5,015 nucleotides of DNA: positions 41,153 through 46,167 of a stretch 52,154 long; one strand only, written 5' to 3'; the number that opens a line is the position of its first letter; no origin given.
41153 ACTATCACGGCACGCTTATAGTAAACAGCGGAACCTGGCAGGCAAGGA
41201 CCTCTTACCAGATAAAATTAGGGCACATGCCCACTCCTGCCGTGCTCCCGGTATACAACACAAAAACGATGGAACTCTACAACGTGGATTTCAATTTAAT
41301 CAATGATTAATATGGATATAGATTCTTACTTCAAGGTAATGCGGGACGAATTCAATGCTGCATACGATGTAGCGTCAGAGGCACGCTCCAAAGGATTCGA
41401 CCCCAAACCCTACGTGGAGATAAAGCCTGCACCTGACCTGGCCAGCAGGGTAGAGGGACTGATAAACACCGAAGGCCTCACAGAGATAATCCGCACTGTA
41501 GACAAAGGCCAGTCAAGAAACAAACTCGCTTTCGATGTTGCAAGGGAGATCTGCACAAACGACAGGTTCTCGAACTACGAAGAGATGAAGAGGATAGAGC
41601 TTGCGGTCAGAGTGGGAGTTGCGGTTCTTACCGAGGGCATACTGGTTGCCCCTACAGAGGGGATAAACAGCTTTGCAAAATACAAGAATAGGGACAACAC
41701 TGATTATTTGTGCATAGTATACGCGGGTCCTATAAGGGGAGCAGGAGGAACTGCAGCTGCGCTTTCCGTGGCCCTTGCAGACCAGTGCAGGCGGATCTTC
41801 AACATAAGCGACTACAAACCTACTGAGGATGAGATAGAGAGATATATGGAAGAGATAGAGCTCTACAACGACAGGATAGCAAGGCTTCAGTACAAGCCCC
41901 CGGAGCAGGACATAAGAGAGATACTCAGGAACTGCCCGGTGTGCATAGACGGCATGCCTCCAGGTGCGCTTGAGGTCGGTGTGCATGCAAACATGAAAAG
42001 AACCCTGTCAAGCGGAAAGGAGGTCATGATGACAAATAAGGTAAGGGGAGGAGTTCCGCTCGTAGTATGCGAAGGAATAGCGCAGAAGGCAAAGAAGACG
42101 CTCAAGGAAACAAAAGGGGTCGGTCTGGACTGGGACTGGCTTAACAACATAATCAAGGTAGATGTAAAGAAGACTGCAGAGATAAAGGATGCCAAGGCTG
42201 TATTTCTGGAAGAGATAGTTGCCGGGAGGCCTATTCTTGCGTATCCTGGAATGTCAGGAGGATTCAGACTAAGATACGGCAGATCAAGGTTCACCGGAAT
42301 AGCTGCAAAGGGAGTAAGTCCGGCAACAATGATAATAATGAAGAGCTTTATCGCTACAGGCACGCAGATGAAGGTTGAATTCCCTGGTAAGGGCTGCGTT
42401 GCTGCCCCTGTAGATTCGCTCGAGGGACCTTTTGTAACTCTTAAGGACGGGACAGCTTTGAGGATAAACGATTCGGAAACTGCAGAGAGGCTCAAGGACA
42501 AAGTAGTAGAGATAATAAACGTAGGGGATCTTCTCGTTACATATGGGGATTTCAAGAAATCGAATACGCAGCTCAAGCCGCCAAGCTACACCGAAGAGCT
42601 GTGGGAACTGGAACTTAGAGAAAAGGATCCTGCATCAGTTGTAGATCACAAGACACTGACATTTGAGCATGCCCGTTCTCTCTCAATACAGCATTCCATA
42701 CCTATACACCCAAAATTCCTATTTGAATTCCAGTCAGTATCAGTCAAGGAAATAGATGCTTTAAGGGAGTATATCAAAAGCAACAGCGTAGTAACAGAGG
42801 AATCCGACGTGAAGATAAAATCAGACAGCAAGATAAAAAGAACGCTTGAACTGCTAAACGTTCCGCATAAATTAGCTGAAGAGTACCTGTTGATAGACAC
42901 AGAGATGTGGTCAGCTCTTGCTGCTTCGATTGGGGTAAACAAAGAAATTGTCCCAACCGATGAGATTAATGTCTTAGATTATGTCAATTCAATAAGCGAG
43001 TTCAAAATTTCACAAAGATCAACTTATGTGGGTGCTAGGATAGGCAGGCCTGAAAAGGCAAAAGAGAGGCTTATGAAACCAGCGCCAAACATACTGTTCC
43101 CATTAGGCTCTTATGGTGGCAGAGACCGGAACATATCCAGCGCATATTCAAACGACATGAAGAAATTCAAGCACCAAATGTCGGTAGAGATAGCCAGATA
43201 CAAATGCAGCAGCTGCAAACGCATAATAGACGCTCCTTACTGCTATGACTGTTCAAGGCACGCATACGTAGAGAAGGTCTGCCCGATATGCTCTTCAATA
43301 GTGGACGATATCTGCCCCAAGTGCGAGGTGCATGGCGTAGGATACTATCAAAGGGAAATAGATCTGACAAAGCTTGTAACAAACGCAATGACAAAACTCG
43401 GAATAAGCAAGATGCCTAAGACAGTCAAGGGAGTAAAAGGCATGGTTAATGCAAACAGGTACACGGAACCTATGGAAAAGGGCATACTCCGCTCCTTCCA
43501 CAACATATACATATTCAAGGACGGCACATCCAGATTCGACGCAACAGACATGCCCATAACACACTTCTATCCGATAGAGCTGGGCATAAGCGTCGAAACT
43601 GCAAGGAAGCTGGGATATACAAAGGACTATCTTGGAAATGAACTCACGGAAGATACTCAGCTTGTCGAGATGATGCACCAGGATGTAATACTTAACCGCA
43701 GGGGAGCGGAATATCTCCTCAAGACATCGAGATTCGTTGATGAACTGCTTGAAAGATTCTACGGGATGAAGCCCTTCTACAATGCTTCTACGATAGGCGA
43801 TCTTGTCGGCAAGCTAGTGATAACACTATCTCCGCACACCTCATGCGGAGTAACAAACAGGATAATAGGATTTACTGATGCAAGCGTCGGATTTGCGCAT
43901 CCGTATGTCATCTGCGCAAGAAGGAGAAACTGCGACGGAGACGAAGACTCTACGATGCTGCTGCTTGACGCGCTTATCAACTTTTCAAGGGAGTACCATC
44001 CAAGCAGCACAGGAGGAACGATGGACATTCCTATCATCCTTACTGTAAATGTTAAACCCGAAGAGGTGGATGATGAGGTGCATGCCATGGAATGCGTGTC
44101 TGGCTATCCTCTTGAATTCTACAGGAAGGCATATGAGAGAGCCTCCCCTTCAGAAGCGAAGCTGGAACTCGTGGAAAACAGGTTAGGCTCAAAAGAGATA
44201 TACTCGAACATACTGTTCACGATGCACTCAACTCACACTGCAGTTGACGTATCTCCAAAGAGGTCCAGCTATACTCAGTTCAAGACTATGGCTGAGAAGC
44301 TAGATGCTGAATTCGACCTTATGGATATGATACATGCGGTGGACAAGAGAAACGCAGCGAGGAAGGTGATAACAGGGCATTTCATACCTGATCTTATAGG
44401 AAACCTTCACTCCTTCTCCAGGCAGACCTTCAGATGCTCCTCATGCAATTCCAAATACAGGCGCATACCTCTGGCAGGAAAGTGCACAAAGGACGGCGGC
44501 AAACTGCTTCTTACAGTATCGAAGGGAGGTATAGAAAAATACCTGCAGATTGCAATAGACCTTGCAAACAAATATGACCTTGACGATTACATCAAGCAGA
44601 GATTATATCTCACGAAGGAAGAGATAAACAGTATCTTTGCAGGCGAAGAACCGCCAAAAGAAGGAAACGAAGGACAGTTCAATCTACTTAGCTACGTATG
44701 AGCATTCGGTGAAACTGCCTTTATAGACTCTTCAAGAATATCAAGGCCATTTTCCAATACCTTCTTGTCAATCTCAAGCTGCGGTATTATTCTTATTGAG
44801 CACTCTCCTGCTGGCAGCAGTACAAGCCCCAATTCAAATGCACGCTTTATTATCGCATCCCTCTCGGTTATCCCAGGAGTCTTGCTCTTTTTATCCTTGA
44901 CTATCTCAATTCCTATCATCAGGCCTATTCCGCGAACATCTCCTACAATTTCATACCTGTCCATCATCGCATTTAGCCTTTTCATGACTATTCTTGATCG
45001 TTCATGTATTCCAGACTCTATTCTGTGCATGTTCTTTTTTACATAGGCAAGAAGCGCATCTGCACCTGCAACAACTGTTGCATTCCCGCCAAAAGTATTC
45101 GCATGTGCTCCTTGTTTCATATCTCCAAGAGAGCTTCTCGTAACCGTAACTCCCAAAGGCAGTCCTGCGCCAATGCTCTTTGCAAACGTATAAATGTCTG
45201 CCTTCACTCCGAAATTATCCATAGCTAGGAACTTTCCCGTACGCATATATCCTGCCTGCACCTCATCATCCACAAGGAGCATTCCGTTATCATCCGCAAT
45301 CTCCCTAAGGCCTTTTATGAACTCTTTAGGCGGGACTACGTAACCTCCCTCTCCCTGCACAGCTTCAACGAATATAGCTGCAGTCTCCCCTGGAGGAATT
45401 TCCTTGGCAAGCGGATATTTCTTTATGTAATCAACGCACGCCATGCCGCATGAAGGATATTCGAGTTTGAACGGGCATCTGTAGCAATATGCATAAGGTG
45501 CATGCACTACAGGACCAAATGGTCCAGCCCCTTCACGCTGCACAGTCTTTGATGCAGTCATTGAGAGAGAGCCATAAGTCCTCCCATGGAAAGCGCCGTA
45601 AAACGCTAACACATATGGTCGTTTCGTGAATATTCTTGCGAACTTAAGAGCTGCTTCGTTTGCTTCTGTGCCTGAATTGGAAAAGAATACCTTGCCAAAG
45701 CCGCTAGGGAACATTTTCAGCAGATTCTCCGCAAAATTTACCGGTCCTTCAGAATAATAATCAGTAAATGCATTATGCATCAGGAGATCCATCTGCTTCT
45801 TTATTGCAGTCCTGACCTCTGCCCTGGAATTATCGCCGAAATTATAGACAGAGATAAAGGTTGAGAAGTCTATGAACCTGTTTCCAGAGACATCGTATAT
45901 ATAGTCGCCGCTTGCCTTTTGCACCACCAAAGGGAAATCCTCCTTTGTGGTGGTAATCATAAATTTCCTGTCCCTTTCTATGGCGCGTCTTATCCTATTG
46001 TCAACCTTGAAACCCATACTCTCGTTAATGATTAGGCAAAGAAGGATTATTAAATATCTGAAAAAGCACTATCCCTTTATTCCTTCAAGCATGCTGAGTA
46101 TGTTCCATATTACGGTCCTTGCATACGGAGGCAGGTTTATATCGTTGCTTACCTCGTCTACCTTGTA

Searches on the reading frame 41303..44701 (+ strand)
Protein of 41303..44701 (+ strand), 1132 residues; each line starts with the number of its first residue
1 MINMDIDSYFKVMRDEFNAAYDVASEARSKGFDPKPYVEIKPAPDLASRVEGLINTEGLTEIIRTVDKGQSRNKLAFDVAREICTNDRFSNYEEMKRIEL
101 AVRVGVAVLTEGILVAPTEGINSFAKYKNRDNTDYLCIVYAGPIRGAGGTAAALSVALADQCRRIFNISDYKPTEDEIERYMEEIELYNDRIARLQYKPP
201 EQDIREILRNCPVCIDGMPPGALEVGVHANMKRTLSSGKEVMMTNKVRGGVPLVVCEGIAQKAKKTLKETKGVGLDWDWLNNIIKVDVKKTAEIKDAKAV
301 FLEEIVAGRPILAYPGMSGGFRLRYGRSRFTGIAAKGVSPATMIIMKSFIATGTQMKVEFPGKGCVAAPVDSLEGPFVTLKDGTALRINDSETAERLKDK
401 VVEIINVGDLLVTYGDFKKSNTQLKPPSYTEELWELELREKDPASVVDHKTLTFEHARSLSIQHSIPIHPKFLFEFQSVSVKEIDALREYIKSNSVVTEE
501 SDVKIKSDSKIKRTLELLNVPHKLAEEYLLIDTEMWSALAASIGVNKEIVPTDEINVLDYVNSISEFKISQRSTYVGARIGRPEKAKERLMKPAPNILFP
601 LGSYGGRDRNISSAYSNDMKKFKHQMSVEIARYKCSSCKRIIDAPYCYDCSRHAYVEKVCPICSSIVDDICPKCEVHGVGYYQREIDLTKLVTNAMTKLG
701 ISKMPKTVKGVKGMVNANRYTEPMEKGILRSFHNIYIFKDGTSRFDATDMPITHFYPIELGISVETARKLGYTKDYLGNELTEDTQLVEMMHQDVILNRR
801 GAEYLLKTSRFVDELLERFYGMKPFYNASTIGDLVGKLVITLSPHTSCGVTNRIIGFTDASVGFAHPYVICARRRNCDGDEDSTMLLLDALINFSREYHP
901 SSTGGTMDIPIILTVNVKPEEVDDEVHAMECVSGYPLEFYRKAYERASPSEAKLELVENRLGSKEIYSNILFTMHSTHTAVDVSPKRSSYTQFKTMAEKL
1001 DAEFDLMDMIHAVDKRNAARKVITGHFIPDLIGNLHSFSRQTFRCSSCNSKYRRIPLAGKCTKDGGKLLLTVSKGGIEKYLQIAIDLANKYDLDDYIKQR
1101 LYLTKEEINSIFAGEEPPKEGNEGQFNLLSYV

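Call 52: search_protein_families(library=pfam, proteins=[window:41303-44701:+], max_evalue=0.00001)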
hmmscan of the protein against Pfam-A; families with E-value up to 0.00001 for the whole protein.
window:41303-44701:+ (1132 aa): 3 families
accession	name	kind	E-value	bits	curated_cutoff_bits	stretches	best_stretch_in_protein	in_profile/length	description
PF24846.1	PolC_DP2_cat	-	4.6e-118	394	24.3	1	705-999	5-299/299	DNA polymerase II large subunit DP2, catalytic domain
PF24844.1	PolC_DP2_central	-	4.4e-110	368.5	24.3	1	292-665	6-368/372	DNA polymerase II large subunit DP2, central domain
PF03833.19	PolC_DP2_N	-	4.1e-91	305.3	24.3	1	8-285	1-270/271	DNA polymerase II large subunit DP2, N-terminal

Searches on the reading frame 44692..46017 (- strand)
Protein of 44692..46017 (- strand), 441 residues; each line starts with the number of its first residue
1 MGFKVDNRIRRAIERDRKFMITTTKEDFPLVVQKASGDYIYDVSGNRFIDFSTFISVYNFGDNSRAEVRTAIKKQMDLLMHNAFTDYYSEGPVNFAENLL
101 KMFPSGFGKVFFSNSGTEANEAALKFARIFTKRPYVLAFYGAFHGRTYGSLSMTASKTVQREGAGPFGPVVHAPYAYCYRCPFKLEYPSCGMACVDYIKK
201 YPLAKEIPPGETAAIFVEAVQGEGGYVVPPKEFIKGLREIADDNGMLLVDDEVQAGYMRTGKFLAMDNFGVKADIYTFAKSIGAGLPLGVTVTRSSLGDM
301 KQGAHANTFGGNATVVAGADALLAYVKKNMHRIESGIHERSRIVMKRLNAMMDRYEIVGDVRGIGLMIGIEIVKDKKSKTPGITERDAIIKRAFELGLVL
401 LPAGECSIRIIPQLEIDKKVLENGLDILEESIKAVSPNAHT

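Call 53: search_protein_families(library=pfam, proteins=[window:44692-46017:-], max_evalue=0.00001)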
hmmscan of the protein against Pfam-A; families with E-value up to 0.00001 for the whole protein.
window:44692-46017:- (441 aa): 1 family
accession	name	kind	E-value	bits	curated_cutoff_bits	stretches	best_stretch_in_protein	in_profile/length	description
PF00202.27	Aminotran_3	-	1.6e-93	314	30.5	1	25-430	6-401/403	Aminotransferase class-III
